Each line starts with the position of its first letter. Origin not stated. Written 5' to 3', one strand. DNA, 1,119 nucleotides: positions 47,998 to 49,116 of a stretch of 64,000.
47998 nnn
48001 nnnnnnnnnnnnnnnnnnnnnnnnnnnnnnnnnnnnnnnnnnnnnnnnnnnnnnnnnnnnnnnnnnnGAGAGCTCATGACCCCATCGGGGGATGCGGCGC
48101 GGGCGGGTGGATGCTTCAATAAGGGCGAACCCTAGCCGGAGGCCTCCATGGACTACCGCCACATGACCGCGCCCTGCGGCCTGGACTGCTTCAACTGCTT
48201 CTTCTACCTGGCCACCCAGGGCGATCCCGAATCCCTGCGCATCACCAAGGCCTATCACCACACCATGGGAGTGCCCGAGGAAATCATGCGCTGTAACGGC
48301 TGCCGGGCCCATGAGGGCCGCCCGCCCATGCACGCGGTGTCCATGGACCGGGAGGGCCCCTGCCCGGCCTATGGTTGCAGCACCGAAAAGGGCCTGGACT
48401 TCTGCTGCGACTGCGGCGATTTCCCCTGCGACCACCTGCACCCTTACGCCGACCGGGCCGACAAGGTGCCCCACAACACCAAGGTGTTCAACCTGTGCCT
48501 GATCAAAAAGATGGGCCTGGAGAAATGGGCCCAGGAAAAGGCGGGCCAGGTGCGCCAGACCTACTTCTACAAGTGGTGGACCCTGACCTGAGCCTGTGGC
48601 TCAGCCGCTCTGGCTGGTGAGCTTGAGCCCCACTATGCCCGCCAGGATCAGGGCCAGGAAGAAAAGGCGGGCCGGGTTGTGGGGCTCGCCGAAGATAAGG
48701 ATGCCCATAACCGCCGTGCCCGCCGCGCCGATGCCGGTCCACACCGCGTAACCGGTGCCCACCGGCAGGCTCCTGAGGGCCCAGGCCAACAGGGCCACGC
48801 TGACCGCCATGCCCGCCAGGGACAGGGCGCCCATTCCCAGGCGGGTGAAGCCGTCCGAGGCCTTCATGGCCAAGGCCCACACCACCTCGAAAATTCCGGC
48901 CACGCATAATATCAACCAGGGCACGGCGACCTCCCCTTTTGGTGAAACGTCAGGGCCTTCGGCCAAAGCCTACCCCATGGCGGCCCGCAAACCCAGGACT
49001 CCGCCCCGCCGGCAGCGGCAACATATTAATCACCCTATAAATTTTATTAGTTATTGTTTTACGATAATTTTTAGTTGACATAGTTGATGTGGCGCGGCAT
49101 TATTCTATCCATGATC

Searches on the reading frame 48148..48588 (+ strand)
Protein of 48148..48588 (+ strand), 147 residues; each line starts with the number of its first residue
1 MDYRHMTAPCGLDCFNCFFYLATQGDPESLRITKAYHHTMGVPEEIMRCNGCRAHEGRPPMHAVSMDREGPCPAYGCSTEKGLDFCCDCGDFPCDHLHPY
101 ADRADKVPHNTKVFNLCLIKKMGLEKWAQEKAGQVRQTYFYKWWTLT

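Call 23: search_protein_families(library=pfam, proteins=[window:48148-48588:+], max_evalue=0.001)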
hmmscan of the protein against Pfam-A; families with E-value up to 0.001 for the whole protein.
window:48148-48588:+ (147 aa): 1 family
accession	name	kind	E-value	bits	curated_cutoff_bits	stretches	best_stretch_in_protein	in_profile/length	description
PF12675.12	DUF3795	-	6e-18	65.5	22.6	1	6-98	1-82/83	Protein of unknown function (DUF3795)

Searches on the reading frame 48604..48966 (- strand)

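Call 23: search_protein_families(library=pfam, proteins=[window:48604-48966:-], max_evalue=0.001)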
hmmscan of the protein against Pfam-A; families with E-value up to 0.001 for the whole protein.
window:48604-48966:- (121 aa): 1 family
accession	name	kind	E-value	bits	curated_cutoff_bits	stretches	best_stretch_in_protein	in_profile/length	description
PF00893.25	Multi_Drug_Res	-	6.8e-29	100.7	23.7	1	16-107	2-93/93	Small Multidrug Resistance protein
